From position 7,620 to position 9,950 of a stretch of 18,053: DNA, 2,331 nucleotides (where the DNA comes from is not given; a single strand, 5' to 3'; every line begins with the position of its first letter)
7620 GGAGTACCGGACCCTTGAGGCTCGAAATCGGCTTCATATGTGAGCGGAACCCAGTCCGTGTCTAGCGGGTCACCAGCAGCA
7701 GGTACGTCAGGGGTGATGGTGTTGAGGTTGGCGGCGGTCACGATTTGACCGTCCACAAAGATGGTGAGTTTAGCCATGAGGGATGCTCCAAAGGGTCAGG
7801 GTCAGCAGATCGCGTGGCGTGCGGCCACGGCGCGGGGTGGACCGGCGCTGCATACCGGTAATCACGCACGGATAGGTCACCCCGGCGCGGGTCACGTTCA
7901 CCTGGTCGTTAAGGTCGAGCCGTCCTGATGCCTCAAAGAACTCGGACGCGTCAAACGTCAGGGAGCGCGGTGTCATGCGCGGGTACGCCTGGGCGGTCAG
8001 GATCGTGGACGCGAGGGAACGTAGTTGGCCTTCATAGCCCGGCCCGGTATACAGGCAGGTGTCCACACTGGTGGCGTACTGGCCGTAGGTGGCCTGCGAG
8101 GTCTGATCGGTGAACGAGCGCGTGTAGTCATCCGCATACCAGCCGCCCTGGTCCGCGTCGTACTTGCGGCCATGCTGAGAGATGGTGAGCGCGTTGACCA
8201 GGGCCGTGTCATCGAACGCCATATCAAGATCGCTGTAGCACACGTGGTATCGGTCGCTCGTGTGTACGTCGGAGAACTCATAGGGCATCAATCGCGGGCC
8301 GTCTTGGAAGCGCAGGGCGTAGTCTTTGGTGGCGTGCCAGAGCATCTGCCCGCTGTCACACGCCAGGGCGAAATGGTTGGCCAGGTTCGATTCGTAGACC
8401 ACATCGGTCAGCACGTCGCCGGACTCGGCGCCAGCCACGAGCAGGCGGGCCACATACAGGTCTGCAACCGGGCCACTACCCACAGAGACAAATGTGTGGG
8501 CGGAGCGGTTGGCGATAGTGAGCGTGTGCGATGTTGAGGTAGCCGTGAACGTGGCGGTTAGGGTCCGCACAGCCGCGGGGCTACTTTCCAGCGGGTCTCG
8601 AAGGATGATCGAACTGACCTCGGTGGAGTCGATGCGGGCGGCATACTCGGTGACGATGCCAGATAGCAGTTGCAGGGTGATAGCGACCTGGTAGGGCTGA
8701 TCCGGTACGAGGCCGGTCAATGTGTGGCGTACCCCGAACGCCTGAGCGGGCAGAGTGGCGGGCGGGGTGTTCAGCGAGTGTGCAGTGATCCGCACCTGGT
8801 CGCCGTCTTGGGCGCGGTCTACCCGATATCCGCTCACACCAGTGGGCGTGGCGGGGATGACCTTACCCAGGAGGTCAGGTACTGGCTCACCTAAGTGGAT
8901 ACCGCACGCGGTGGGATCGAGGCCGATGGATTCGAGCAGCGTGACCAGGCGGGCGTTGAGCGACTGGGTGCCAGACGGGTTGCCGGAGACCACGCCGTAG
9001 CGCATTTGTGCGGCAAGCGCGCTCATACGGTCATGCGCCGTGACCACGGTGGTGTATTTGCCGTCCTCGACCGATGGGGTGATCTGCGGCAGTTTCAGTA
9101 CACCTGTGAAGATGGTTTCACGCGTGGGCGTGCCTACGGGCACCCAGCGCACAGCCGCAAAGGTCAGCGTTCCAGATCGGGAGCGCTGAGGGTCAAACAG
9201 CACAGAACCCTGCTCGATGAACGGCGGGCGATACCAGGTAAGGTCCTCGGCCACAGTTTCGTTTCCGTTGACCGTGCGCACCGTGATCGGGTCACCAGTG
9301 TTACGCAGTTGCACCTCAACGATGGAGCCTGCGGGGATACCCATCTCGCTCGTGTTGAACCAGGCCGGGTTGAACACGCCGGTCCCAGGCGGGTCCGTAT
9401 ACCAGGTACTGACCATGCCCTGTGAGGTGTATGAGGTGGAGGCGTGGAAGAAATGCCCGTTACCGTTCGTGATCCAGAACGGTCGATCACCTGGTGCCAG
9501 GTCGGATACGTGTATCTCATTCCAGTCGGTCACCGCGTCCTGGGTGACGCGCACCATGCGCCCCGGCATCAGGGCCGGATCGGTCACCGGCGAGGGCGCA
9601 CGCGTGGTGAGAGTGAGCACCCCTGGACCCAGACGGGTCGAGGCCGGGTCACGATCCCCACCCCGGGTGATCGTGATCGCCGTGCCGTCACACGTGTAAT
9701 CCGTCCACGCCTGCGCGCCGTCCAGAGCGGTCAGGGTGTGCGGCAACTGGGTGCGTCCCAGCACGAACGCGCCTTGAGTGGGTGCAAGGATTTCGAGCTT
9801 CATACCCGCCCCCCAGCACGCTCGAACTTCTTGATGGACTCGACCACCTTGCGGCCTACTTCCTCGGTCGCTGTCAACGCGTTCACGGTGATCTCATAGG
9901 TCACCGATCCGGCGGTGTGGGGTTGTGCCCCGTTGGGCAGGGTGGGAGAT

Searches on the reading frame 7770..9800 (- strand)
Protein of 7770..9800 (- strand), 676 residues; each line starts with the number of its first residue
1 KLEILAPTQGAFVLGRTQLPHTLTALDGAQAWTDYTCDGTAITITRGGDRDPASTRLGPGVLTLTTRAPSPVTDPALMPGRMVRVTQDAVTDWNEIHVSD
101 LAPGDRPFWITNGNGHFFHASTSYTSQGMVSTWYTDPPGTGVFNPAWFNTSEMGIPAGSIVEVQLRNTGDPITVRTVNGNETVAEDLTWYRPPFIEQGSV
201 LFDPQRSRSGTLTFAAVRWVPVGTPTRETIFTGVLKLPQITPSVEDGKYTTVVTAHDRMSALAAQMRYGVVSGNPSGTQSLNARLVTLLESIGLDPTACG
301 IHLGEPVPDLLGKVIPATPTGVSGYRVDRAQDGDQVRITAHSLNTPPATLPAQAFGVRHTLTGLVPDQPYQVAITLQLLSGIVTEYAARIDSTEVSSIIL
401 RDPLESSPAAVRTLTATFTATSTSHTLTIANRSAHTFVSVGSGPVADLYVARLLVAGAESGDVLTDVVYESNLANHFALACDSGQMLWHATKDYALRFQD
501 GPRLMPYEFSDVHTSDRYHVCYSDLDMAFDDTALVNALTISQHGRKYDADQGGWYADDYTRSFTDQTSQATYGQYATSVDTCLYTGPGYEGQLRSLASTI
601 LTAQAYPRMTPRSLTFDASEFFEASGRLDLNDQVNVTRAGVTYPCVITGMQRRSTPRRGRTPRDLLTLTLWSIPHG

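Call 38: find_homologous_proteins(query=window:7770-9800:-, max_evalue=1e-30)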
Query window:7770-9800:- (676 aa): 3 proteins with E <= 1e-30 among 8000 candidates.
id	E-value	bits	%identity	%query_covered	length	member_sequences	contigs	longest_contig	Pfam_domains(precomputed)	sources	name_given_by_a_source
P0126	0.0e+0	1441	96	100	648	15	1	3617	-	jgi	jgi:hypothetical protein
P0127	0.0e+0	1220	80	100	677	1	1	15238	-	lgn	-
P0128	0.0e+0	1161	78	100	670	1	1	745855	-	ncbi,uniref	ncbi:hypothetical protein ACFSYH_05865 [Populibacterium corticicola]|uniref:Minor tail protein n=1 T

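Call 39: find_encoding_contigs(protein=P0128, flank=10000, max_places=2)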
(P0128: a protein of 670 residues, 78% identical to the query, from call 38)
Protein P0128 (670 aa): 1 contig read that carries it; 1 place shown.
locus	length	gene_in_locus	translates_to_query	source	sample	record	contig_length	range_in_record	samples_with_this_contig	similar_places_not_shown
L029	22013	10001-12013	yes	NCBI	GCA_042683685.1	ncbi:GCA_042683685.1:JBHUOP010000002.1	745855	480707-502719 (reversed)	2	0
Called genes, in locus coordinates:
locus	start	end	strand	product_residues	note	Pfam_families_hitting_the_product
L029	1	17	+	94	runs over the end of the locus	-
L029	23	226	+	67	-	-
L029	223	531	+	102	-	PF01844:HNH, PF14279:HNH_5 (weak)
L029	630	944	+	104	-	-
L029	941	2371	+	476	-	-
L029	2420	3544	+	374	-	PF04860:Phage_portal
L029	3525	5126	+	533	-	PF04586:Peptidase_S78, PF05065:Phage_capsid (weak), PF25209:Phage_capsid_4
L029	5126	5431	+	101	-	-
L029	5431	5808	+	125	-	-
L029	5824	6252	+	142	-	-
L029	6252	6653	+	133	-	-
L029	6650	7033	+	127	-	-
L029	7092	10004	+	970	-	PF20155:TMP_3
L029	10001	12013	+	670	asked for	-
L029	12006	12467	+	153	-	-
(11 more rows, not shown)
